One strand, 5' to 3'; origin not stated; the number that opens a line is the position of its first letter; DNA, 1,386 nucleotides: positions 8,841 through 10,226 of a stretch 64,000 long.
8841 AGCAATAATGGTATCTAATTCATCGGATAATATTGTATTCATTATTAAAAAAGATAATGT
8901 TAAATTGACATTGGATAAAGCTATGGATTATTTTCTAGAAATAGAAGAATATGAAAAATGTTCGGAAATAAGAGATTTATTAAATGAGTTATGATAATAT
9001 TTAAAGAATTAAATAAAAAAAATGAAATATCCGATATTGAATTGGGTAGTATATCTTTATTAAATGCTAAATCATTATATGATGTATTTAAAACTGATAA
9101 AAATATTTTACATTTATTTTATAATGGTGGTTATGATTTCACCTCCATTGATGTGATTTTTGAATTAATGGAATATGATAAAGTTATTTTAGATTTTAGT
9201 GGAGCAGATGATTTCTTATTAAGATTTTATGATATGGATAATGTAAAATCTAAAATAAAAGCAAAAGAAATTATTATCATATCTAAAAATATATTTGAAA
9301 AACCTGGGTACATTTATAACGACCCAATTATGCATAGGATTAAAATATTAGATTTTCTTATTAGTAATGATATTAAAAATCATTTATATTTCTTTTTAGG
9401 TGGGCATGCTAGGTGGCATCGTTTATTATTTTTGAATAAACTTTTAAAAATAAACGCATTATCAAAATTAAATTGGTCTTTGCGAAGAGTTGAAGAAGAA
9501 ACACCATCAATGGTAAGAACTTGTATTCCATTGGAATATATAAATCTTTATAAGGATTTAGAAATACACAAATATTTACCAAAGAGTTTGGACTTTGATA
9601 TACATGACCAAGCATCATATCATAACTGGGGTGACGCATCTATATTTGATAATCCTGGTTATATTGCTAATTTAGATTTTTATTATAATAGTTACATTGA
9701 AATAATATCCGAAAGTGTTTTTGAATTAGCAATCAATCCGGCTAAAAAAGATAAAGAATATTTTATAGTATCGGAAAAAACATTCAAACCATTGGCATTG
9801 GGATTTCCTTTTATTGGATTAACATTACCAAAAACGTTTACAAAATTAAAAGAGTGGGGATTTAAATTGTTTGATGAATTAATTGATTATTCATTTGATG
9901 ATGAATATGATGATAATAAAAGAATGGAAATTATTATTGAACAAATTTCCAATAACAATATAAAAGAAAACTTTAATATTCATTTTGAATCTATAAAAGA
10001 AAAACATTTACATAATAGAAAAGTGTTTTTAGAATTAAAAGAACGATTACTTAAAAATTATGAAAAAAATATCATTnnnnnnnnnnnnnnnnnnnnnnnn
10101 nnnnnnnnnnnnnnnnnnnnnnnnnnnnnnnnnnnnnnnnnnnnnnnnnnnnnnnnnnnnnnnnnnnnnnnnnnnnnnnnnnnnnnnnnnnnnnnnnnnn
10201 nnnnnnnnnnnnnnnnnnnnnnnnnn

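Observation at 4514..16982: Four divergent paralogs of a fucosyltransferase-like (GT10-type) glycosyltransferase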

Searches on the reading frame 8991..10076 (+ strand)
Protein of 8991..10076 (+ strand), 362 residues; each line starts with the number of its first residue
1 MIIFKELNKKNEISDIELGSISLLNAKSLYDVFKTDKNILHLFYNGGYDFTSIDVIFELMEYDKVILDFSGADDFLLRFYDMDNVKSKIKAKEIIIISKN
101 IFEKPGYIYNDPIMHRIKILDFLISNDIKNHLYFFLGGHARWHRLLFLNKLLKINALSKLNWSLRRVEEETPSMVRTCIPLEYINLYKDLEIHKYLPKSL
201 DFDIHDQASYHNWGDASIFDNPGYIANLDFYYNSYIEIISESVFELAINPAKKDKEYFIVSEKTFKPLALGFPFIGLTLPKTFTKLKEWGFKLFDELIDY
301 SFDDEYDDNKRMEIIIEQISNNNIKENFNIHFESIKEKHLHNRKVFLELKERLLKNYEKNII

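Call 4: search_protein_families(library=pfam, proteins=[window:8991-10076:+], max_evalue=10)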
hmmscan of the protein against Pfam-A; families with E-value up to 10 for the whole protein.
window:8991-10076:+ (362 aa): 1 family
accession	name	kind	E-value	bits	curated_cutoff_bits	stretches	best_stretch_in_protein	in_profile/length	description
PF22721.1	TBP-TOTE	-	0.19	11.8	27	1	199-234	17-51/78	TATA-binding-like protein domain of the TOTE conflict systems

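Call 5: search_protein_families(library=phrogs, proteins=[window:8991-10076:+], max_evalue=1)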
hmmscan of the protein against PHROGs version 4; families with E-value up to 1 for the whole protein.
window:8991-10076:+ (362 aa): 1 family
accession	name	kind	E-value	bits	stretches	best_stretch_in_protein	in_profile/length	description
phrog_11826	-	other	0.19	12.4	1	304-352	76-124/192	methyltransferase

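Call 7: find_homologous_proteins(query=window:8991-10076:+, max_evalue=0.001)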
Query window:8991-10076:+ (362 aa): 30 proteins with E <= 0.001 among 8000 candidates.
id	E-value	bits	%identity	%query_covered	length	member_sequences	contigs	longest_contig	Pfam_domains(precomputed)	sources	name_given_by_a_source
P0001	8.9e-225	764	95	100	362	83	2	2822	-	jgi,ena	jgi:hypothetical protein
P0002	7.9e-184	629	77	100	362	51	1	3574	-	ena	-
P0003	1.3e-182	625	77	100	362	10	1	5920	-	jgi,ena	-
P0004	6.2e-182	623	75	100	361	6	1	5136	-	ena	-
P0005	8.2e-180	616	75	100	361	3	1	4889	-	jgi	-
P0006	7.2e-175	599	76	100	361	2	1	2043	-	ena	-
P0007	1.8e-169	582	73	100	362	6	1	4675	-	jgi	jgi:hypothetical protein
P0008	4.2e-164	564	68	100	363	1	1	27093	-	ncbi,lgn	-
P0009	2.5e-163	561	69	100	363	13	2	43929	-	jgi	-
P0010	7.8e-163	560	68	100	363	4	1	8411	-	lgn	-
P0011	1.0e-161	556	67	100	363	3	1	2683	-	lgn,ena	-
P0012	1.9e-161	555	68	100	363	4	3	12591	-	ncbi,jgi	jgi:hypothetical protein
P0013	1.4e-160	552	70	100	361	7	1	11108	-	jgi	-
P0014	5.3e-160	550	66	100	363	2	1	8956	-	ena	-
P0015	2.5e-159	548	66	100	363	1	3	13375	-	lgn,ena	-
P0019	2.7e-154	532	65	100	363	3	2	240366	-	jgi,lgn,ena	jgi:hypothetical protein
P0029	3.7e-5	41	36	34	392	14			-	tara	tara:strand:- start:341 stop:1519 length:1179 start_codon:yes stop_codon:yes gene_type:complete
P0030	4.9e-5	41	39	25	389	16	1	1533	-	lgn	-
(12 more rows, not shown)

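Call 12: search_protein_families(library=pfam, alignment_id=A2, max_evalue=10)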
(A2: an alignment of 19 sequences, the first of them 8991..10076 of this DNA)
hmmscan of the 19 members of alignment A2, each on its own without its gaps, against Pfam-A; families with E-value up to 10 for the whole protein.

A. member 1, window:8991-10076:+ (362 aa): 1 family
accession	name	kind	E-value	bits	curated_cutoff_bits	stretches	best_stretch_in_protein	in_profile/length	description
PF22721.1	TBP-TOTE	-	0.19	11.8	27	1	199-234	17-51/78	TATA-binding-like protein domain of the TOTE conflict systems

B. families by the number of members that match (of 19 scanned): 8 families
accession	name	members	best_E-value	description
PF22721.1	TBP-TOTE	2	0.053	TATA-binding-like protein domain of the TOTE conflict systems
PF02318.22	FYVE_2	1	0.071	FYVE-type zinc finger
PF11849.14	DUF3369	1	0.11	Domain of unknown function (DUF3369)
PF10974.15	DUF2804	1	0.12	Domain of unknown function (DUF2804)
PF25398.1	CUX1_N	1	0.17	CUX1-like, N-terminal tRNA-binding arm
PF19808.4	DUF6291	1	0.18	Family of unknown function (DUF6291)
PF03008.20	DUF234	1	0.21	Archaea bacterial proteins of unknown function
PF10804.13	DUF2538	1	0.3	Protein of unknown function (DUF2538)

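Call 20: search_dna_similar(query=window:8991-10076:+, collection=phages, mode=protein, max_evalue=0.01, max_rows=25)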
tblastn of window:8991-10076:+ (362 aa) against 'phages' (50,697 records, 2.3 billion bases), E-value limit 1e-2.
No match.

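Call 23: search_protein_families(library=ncbifam, proteins=[window:8991-10076:+, P0029, P0030], max_evalue=10)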
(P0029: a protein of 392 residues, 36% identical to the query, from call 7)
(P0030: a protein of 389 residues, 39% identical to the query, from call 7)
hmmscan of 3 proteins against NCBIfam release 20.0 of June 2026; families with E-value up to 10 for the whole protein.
window:8991-10076:+ (362 aa): 0 families

P0029 (392 aa): 0 families

P0030 (389 aa): 0 families

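Call 24: predict_structure(alignment_id=A2)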
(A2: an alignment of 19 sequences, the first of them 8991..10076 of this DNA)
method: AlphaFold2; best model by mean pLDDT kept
length: 362 residues; sequences in the alignment: 19
mean_pLDDT: 86.2   pTM: 0.86
mean pLDDT of the five models: 86.2, 84.6, 84.1, 83.7, 82.6
residues with pLDDT >= 90: 202; 70-90: 121; 50-70: 19; < 50: 20
segments of 3 or more residues with pLDDT < 50: 203-222
pLDDT, mean of each block of 10 residues (from residue 1): 92 90 88 94 86 90 95 75 93 93 88 84 90 88 93 94 84 80 87 85 48 39 67 94 66 77 91 94 95 97 91 95 94 98 96 93 90
secondary structure, 60 per line:
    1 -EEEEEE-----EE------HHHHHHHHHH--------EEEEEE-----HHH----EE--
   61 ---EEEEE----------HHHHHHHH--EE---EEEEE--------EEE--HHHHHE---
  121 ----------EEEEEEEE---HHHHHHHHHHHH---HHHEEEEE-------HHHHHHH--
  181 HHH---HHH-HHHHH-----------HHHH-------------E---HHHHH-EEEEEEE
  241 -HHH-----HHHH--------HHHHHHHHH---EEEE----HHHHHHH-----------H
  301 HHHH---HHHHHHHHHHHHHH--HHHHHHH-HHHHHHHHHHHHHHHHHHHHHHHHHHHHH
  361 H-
elements in order: E2-7 H21-30 E39-44 E64-68 H79-86 E94-98 E107-109 H112-116 E131-138 H142-153 E160-164 H172-178 H191-195 H207-210 H228-232 E234-240 H250-253 H262-270 E274-277 H282-288 H300-304 H308-321 H324-330 H332-361

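Call 27: search_protein_representatives(alignment_id=A2)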
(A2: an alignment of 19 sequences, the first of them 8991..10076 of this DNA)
Query: 19 sequences, 363 profile positions. Proteins with E-value up to 0.001 (for the whole library): 12175; up to 1e-10: 7667; up to 1e-30: 67. The best 150 are listed.
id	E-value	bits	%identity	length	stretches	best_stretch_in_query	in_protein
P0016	5.4e-160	549.0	-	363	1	1-362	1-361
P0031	1.2e-130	452.4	-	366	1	1-362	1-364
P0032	1.9e-67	244.5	-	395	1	2-357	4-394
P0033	2.6e-53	198.0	-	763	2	122-348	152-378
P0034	3.5e-52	194.3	-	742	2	119-347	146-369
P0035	5.1e-52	193.8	-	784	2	125-343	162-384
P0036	5.9e-50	187.0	-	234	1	113-359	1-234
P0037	5.7e-49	183.8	-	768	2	125-358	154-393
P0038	2.6e-47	178.3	-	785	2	117-346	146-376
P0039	3.1e-46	174.8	-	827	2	32-357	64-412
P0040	3.2e-46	174.7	-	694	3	118-351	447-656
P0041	5.4e-45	170.7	-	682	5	252-351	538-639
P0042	3.3e-44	168.1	-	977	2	64-322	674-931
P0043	4.3e-44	167.7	-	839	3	130-349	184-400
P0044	4.4e-42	161.1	-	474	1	23-353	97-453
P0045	5.9e-42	160.7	-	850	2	129-358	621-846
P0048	8.5e-41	156.9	-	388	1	58-361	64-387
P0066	5.7e-36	141.0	-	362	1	42-352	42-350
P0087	5.8e-32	127.8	-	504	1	75-351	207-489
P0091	4.5e-31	124.9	-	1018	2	66-348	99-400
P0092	5.4e-31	124.6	-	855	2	77-346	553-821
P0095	8.3e-31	124.0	-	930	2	227-351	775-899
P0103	3.8e-30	121.8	-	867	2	199-352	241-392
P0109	8.9e-30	120.6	-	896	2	127-346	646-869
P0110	9.0e-30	120.6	-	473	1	44-359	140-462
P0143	1.5e-28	116.6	-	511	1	101-348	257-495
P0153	3.3e-28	115.4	-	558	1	112-348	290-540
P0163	3.8e-28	115.2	-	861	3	115-352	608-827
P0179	9.4e-28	114.0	-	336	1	75-341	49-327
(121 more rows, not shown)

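Call 28: search_protein_families(library=pfam, proteins=[P0033, P0039, P0044, P0048, P0066, P0087, P0110, P0143, P0153, P0179], max_evalue=0.01)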
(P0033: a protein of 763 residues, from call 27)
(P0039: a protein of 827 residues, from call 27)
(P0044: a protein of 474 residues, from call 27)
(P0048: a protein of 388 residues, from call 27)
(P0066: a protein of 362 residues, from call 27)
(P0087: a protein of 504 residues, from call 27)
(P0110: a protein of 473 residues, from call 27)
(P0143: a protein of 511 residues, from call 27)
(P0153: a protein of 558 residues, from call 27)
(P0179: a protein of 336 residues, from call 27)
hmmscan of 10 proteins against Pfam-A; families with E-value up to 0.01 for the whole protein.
P0033 (763 aa): 0 families

P0039 (827 aa): 0 families

P0044 (474 aa): 0 families

P0048 (388 aa): 0 families

P0066 (362 aa): 0 families

P0087 (504 aa): 0 families

P0110 (473 aa): 0 families

P0143 (511 aa): 0 families

P0153 (558 aa): 0 families

P0179 (336 aa): 0 families

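Call 30: fold_search(model_id=the predicted structure, library=pdb)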
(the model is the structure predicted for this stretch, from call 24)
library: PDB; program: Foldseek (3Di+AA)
matches with E <= 10: 262; with E <= 0.001: 1
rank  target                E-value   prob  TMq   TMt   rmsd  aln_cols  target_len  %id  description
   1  7ec1_B                1.3e-04  1.00  0.35  0.27  10.8       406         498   11  Crystal structure of SdgB (ligand-free form) (released 2021-03-24)
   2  2p6p_B                3.6e-03  0.57  0.23  0.23  16.4       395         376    9  X-ray crystal structure of C-C bond-forming dTDP-D-Olivose-transferase UrdGT2 (released 2007-08-07)
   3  7qd7                  4.0e-03  0.97  0.39  0.31   9.3       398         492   11  TarM(Se)_G117R (released 2023-05-10)
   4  6kqw                  1.3e-02  0.77  0.30  0.32  12.2       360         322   10  Crystal structure of Yijc from B. subtilis (released 2020-09-30)
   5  8x3q_D                1.5e-02  0.85  0.35  0.37   8.6       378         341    8  tll1591 with alpha-glucan 4sugar (released 2024-10-16)
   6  8x3q_A                2.5e-02  0.80  0.35  0.36   8.4       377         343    9  tll1591 with alpha-glucan 4sugar (released 2024-10-16)
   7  9v0w_B                3.7e-02  0.47  0.28  0.28  11.2       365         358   10  UDP-Glc:tetrahydrobiopterin glucosyltransferase from Pseudanabaena sp. Chao 1811 (released 2025-11-26)
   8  7fga_B                4.0e-02  0.66  0.34  0.35  10.8       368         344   10  Alpha-1,2-glucosyltransferase_UDP_sucrose_tll1591 (released 2022-06-01)
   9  7fg9_A                5.9e-02  0.63  0.35  0.37  10.3       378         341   10  Alpha-1,2-glucosyltransferase_UDP_tll1591 (released 2022-06-01)
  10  3c48_B                6.2e-02  0.35  0.30  0.28  13.2       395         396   11  Structure of the retaining glycosyltransferase MshA: The first step in mycothiol biosynthesis. Organism: Corynebacteri (released 2008-03-25)
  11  4rih_A                6.2e-02  0.21  0.25  0.25  12.4       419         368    8  Chimeric Glycosyltransferase LanGT2S8Ac, carbasugar substrate complex (released 2015-01-28)
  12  9kt0                  6.9e-02  0.54  0.33  0.30  11.1       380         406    8  Complex structure of PcApiGT/UDP/Genistein 7-O-glucoside (released 2025-06-25)
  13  6pnt                  8.2e-02  0.35  0.30  0.27  11.1       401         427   11  Structural Characterization of UDP-glycosyltransferase from Tetranychus Urticae (released 2020-07-08)
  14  4rif_B                8.2e-02  0.20  0.24  0.24  12.6       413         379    8  Landomycin Glycosyltransferase LanGT2, carbasugar substrate complex (released 2015-01-28)
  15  5zes_A                8.7e-02  0.28  0.27  0.27  12.4       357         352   11  UDP Glucose alpha tetrahydrobiopterin glycosyltransferase from Synechococcus species PCC 7942 - UDP complex (released 2019-03-06)
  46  1o6c_A                5.5e-01  0.08  0.24  0.25  13.5       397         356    8  Crystal structure of UDP-N-acetylglucosamine 2-epimerase (released 2003-11-25)
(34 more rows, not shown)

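Call 34: search_solved_structures(query=A3, max_evalue=10, show_alignments=3)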
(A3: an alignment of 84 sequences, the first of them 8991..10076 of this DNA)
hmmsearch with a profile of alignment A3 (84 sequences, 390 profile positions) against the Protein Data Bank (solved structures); distinct sequences matched with E-value up to 10: 2.
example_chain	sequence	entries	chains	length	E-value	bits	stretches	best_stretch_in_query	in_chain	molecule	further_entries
5byw_A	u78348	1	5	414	0.21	13.8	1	35-109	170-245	Endoglucanase H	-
7qp0_A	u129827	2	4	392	0.92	11.7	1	61-156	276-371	Metacaspase-1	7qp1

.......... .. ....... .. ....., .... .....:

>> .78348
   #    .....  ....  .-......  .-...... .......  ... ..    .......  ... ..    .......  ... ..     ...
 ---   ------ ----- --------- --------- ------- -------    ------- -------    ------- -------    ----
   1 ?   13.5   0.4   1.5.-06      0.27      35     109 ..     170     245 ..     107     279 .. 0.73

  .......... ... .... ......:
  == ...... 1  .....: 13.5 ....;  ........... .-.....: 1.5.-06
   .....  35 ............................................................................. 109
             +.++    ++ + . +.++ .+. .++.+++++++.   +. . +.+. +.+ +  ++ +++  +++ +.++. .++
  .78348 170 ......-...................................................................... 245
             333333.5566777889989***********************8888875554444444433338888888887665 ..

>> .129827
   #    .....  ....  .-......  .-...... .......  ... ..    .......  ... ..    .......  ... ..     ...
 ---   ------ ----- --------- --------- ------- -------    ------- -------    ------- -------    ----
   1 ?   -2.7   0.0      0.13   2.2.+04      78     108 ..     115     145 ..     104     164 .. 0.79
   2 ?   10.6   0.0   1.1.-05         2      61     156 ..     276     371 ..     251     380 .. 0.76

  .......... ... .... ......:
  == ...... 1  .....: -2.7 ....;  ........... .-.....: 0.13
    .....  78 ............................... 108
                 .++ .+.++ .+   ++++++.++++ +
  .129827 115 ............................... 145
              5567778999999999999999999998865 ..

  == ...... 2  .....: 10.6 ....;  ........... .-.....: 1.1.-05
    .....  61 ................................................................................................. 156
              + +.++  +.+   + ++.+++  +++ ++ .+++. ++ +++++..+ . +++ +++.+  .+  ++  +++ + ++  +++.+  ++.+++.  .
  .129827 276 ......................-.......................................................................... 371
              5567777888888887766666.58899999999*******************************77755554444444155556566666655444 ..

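Call 35: search_protein_families(library=pfam, alignment_id=A3, max_evalue=10)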
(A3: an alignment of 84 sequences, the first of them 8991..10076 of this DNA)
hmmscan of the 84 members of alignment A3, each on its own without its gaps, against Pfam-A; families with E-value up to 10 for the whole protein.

A. member 1, window:8991-10076:+ (362 aa): 1 family
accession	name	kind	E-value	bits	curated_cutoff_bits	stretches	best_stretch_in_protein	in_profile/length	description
PF22721.1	TBP-TOTE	-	0.19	11.8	27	1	199-234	17-51/78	TATA-binding-like protein domain of the TOTE conflict systems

B. families by the number of members that match (of 84 scanned): 52 families (the first 25 are shown)
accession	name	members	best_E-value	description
PF00623.25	RNA_pol_Rpb1_2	2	0.004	RNA polymerase Rpb1, domain 2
PF00210.30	Ferritin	2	0.0042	Ferritin-like domain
PF20282.3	CTD6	2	0.056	C-terminal domain 6 of the ABC-three component (ABC-3C) systems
PF00534.26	Glycos_transf_1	1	0.0024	Glycosyl transferases group 1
PF17145.10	DUF5119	1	0.003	Domain of unknown function (DUF5119)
PF17784.7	Sulfotransfer_4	1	0.024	Sulfotransferase domain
PF20276.3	CTD1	1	0.029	C-terminal domain 1 of the ABC-three component (ABC-3C) systems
PF19074.5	DUF5770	1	0.031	Family of unknown function (DUF5770)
PF08389.18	Xpo1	1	0.032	Exportin 1-like protein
PF04311.20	DUF459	1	0.035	Protein of unknown function (DUF459)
PF14733.11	ACDC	1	0.048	AP2-coincident C-terminal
PF04722.18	Ssu72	1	0.051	Ssu72-like protein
PF21082.3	MS_channel_3rd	1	0.051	Mechanosensitive ion channel MscS, C-terminal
PF14131.11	DUF4298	1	0.052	Domain of unknown function (DUF4298)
PF22179.2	RickCE_cat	1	0.057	RickCE-like, catalytic domain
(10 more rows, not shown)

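Call 36: find_homologous_proteins(query=A3, max_evalue=0.001)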
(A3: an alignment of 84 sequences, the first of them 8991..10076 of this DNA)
Query A3 (84 sequences) (362 aa, profile of the alignment): 34 proteins with E <= 0.001 among 8000 candidates.
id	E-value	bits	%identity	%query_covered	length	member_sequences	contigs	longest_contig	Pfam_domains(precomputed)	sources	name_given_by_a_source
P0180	1.4e-56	210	33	32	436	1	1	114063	-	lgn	-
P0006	5.1e-55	205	76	100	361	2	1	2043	-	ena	-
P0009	8.4e-55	205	69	100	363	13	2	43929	-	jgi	-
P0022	1.1e-54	204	69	86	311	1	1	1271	-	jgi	jgi:hypothetical protein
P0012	2.2e-54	203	68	100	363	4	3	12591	-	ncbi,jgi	jgi:hypothetical protein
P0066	3.1e-54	203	28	25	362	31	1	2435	-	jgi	-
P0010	4.4e-54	202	68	100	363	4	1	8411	-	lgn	-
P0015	5.6e-54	202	66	100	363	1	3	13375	-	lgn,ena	-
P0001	1.3e-53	201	95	100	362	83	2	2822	-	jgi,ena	jgi:hypothetical protein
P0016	2.1e-53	200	65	100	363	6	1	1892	-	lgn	-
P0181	4.9e-53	199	32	35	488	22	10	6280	-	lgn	-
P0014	6.5e-53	198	66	100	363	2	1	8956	-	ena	-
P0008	9.5e-53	198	68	100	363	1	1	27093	-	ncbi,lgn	-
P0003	1.1e-52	198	77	100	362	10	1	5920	-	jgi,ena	-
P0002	1.4e-52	197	77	100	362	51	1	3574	-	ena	-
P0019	1.2e-50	191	65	100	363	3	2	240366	-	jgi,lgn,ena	jgi:hypothetical protein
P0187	1.8e-47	180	31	30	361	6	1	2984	-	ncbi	-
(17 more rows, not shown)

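Call 47: find_related_loci(query=window:8991-10076:+, collection=viral_contigs, flank=10000)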
Query window:8991-10076:+ (362 aa) in viral_contigs; peptide patterns used: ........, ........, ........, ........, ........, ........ (x = any residue, [..] = any of these).
61 stretches matched a pattern; 2 encode a relative of the query (tblastn E <= 1e-3); 2 distinct loci.
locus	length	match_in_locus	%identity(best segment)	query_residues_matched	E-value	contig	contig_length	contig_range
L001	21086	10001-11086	99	1-362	0e+0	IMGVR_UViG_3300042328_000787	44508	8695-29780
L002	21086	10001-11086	77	1-362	0e+0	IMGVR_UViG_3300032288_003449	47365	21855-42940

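Call 48: find_encoding_contigs(protein=P0019, flank=10000, max_places=3)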
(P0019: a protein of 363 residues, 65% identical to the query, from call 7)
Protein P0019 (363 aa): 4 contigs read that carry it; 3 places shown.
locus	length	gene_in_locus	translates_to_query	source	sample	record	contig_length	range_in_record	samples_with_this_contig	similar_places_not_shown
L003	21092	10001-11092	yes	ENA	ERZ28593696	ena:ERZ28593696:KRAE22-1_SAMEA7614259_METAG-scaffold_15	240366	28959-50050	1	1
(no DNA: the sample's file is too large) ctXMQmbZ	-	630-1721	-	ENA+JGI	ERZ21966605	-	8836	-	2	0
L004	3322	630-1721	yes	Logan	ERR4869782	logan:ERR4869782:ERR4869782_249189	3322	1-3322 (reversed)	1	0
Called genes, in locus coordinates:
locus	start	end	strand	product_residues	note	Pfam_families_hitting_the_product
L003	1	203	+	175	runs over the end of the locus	PF18143:HAD_SAK_2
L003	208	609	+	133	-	-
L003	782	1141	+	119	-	-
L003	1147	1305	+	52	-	-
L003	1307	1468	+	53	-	-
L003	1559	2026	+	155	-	-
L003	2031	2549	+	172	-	-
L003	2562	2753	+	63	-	-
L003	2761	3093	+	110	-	-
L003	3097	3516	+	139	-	-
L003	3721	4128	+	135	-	-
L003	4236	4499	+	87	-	-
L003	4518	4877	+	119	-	-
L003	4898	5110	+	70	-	-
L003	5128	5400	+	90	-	-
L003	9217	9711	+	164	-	-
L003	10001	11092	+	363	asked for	-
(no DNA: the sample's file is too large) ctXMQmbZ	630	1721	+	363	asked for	-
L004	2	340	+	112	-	?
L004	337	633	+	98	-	-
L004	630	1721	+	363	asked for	-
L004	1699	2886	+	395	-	-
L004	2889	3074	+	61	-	-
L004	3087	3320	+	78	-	?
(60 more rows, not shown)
